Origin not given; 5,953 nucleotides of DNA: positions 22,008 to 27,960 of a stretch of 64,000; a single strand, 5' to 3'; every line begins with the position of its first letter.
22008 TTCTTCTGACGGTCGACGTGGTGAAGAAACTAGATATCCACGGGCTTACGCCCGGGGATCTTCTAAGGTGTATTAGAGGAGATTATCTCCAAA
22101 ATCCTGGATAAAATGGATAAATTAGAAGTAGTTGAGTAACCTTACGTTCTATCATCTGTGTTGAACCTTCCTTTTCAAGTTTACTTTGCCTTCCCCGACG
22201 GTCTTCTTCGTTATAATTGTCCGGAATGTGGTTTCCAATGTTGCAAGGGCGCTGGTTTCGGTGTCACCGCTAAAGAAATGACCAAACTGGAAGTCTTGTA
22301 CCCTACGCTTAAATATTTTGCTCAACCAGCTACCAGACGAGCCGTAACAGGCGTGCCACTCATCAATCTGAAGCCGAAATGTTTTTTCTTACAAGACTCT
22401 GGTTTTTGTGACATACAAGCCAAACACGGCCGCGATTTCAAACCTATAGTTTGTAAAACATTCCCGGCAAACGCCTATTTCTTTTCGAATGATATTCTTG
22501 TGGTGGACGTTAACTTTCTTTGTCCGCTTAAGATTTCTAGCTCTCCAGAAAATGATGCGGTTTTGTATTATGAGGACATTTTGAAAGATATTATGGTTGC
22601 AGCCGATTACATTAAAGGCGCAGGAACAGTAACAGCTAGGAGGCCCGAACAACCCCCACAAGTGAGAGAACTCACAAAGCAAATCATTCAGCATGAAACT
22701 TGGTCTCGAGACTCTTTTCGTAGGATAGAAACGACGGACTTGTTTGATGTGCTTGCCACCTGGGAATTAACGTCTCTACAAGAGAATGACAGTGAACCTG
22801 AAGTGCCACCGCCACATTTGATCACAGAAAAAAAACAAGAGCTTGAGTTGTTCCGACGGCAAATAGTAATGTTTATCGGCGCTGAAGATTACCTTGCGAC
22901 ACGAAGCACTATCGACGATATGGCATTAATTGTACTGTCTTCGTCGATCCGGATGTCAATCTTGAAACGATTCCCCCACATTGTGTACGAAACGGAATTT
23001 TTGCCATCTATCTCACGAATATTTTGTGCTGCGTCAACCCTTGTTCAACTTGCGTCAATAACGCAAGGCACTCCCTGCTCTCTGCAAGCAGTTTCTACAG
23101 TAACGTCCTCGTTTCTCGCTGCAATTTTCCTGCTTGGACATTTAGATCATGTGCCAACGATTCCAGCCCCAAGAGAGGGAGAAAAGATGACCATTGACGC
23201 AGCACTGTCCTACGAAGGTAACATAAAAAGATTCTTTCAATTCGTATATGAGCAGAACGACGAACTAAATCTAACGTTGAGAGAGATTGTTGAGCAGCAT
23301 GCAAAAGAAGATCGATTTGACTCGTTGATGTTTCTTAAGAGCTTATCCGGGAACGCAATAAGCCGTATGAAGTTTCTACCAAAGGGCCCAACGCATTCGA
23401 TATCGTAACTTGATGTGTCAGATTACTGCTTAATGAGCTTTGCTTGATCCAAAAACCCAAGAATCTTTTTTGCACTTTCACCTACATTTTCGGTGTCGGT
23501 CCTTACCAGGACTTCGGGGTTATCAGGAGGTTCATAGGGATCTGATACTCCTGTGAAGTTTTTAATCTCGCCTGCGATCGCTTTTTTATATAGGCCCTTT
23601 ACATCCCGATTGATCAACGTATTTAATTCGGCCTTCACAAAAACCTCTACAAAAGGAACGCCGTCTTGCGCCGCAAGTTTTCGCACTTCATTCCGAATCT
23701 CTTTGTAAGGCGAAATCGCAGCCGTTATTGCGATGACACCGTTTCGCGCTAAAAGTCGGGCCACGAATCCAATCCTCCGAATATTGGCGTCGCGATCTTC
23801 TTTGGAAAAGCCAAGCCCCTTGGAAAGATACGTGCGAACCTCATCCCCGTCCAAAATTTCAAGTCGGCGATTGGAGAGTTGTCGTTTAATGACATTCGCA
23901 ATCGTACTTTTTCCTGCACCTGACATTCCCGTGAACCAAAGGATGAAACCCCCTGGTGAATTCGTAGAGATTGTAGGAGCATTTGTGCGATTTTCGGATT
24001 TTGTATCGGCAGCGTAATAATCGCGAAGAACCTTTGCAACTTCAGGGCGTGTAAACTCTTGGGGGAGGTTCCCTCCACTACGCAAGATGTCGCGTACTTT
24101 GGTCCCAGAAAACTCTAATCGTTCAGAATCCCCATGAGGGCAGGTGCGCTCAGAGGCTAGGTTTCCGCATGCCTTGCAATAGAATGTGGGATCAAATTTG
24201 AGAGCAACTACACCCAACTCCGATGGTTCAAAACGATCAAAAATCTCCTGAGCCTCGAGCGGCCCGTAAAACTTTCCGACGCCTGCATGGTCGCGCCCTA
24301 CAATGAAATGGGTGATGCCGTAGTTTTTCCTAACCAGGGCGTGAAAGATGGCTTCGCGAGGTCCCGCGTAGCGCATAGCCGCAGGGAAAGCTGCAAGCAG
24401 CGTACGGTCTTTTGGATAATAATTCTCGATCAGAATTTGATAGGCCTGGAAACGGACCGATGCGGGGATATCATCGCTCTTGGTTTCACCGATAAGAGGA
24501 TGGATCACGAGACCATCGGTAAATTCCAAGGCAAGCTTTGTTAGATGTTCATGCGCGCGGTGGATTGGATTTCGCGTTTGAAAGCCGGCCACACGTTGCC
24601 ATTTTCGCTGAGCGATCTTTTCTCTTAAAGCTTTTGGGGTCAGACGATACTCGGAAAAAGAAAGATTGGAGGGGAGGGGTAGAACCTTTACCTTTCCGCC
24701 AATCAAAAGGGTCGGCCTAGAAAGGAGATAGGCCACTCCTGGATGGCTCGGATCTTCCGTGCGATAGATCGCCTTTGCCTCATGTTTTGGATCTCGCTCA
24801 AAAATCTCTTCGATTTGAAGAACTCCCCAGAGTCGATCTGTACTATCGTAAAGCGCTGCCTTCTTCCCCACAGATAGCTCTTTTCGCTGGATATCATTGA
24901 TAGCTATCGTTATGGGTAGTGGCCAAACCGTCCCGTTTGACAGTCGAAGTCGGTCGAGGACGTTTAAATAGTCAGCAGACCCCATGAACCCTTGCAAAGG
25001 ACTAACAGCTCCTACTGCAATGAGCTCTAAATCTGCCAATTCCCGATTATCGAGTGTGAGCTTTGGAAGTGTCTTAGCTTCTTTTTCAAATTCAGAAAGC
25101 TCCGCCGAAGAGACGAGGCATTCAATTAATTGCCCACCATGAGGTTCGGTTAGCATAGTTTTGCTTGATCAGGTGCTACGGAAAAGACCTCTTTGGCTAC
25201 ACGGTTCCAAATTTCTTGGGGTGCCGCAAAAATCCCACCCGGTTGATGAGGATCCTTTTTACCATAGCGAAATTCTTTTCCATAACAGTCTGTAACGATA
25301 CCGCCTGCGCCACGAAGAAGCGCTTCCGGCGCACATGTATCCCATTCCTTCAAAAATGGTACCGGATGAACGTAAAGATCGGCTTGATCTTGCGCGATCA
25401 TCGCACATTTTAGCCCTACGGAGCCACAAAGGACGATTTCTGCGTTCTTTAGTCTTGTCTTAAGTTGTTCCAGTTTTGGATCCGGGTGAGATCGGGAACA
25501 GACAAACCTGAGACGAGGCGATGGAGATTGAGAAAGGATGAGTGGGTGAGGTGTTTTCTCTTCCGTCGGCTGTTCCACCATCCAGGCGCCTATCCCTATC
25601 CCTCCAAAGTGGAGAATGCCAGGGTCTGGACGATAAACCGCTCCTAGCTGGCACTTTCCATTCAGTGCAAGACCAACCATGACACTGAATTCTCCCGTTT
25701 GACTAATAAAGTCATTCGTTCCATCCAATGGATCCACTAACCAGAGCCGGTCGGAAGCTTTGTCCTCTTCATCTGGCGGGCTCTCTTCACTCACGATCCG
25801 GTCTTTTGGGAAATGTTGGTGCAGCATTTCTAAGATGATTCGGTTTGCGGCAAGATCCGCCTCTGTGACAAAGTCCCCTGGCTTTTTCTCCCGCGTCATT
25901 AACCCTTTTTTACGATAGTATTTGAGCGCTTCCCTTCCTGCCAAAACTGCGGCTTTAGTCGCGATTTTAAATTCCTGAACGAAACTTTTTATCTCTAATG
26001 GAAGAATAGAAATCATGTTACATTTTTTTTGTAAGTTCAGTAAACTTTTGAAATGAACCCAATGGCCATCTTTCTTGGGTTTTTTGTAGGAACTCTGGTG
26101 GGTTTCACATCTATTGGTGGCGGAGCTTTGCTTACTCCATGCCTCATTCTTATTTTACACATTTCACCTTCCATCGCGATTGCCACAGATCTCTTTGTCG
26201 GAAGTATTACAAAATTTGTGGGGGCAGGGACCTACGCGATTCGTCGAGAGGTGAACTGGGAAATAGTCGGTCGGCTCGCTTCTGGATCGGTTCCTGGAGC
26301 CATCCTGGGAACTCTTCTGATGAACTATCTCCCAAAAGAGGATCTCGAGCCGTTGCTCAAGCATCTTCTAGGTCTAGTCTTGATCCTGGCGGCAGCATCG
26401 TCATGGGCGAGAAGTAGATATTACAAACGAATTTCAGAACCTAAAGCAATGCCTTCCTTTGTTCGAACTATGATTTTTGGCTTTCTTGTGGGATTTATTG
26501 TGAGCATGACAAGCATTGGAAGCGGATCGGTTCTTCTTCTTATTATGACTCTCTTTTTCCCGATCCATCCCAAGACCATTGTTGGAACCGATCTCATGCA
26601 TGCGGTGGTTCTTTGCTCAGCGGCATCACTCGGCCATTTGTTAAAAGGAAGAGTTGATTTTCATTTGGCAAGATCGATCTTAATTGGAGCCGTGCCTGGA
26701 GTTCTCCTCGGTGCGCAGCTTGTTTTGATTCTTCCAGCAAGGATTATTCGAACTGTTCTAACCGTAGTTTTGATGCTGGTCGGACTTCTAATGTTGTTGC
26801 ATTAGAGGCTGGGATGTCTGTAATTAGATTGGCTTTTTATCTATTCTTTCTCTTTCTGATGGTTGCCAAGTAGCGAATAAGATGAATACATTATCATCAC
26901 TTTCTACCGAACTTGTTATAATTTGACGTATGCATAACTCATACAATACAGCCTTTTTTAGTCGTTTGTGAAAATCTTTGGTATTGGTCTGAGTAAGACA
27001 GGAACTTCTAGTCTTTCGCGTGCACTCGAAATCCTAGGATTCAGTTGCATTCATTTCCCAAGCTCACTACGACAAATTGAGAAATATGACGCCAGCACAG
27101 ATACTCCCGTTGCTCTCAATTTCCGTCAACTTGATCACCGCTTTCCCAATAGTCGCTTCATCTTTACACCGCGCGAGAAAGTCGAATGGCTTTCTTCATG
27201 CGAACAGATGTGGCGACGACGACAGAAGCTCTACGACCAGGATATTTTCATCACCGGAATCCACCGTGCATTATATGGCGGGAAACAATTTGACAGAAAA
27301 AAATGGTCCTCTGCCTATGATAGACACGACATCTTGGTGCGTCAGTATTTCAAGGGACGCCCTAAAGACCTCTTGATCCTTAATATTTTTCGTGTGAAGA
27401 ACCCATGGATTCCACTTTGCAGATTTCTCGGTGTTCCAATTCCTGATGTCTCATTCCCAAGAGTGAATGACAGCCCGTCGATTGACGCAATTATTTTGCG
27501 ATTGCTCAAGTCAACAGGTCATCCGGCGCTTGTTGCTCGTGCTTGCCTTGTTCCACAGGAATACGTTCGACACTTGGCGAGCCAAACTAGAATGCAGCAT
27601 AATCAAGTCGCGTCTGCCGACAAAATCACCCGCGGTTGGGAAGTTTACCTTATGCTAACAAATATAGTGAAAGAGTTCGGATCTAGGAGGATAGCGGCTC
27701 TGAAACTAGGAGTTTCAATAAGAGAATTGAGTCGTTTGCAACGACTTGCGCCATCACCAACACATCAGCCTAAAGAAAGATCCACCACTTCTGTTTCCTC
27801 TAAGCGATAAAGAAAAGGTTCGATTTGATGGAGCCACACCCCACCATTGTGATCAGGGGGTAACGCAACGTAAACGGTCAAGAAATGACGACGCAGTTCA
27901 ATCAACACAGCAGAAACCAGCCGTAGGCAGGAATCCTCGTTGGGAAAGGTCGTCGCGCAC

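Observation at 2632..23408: Composite peptide-tailoring gene neighbourhood with an enzyme combination I cannot assign to a known RiPP class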

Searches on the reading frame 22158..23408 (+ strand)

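Call 5: search_protein_families(library=pfam, proteins=[window:22158-23408:+], max_evalue=0.01)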
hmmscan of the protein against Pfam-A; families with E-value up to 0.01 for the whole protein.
window:22158-23408:+ (416 aa): 1 family
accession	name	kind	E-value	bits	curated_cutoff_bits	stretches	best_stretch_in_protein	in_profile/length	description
PF03692.20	CxxCxxCC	-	0.00073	20.6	23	1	20-105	1-72/85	Putative zinc- or iron-chelating domain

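Call 6: search_protein_families(library=ncbifam, proteins=[window:22158-23408:+], max_evalue=0.01)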
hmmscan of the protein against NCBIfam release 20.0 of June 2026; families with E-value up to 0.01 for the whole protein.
window:22158-23408:+ (416 aa): 1 family
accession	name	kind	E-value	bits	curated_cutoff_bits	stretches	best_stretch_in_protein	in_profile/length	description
NF038110.1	Lys_methyl_FliB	equivalog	7.3e-07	29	85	1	21-103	9-100/373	flagellin lysine-N-methylase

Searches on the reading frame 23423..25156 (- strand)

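Call 5: search_protein_families(library=pfam, proteins=[window:23423-25156:-], max_evalue=0.01)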
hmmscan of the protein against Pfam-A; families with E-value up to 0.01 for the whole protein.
window:23423-25156:- (577 aa): 8 families
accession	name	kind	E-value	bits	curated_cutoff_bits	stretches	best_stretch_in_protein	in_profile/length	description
PF01747.23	ATP-sulfurylase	-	4.7e-94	314.1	24.3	1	169-379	2-211/212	ATP-sulfurylase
PF01583.26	APS_kinase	-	2.1e-58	197.1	21.1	1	403-551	2-151/152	Adenylylsulphate kinase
PF14306.12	PUA_2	-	1.1e-50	171.8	27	1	4-159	2-157/159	PUA-like domain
PF13671.12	AAA_33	-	1.2e-07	32.5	27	1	406-518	2-115/143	AAA domain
PF00005.33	ABC_tran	-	0.00053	21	25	1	401-446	9-52/137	ABC transporter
PF13238.12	AAA_18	-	0.0017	19.2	29.4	1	409-453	4-42/128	AAA domain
PF03193.22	RsgA_GTPase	-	0.004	17.4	30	1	382-431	86-134/174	RsgA GTPase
PF08433.16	KTI12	-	0.0091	16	22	0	408-525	6-123/271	Chromatin associated protein KTI12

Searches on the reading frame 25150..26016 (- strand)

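Call 5: search_protein_families(library=pfam, proteins=[window:25150-26016:-], max_evalue=0.01)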
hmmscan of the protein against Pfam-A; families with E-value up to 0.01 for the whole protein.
window:25150-26016:- (288 aa): 1 family
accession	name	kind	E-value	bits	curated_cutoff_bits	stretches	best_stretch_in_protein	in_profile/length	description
PF00459.30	Inositol_P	-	8.4e-50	170.2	27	1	17-269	7-258/271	Inositol monophosphatase family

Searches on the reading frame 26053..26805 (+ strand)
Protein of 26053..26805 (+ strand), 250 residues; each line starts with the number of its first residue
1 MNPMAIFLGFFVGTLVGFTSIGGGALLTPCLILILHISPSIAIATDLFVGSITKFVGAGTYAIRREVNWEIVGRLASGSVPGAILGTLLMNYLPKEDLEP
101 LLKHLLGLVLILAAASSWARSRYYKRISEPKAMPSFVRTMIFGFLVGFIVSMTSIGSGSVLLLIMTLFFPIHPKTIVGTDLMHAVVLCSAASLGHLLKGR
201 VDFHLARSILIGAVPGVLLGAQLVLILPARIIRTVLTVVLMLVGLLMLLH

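Call 5: search_protein_families(library=pfam, proteins=[window:26053-26805:+], max_evalue=0.01)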
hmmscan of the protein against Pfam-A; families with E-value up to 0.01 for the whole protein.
window:26053-26805:+ (250 aa): 1 family
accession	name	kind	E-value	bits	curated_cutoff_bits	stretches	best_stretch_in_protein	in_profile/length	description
PF01925.25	TauE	-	2.9e-45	155.2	32.6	1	6-247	2-237/237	Sulfite exporter TauE/SafE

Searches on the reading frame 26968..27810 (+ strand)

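Call 11: search_protein_families(library=ncbifam, proteins=[window:26968-27810:+], max_evalue=0.1)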
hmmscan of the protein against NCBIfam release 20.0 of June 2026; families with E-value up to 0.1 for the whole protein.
window:26968-27810:+ (280 aa): 0 families

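Call 62: search_protein_families(library=pfam, proteins=[window:26968-27810:+], max_evalue=0.001)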
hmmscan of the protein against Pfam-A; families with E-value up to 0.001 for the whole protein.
window:26968-27810:+ (280 aa): 1 family
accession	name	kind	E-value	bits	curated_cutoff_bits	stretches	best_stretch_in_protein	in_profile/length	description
PF17784.7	Sulfotransfer_4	-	7.7e-34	117.9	22.8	2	37-169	66-212/215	Sulfotransferase domain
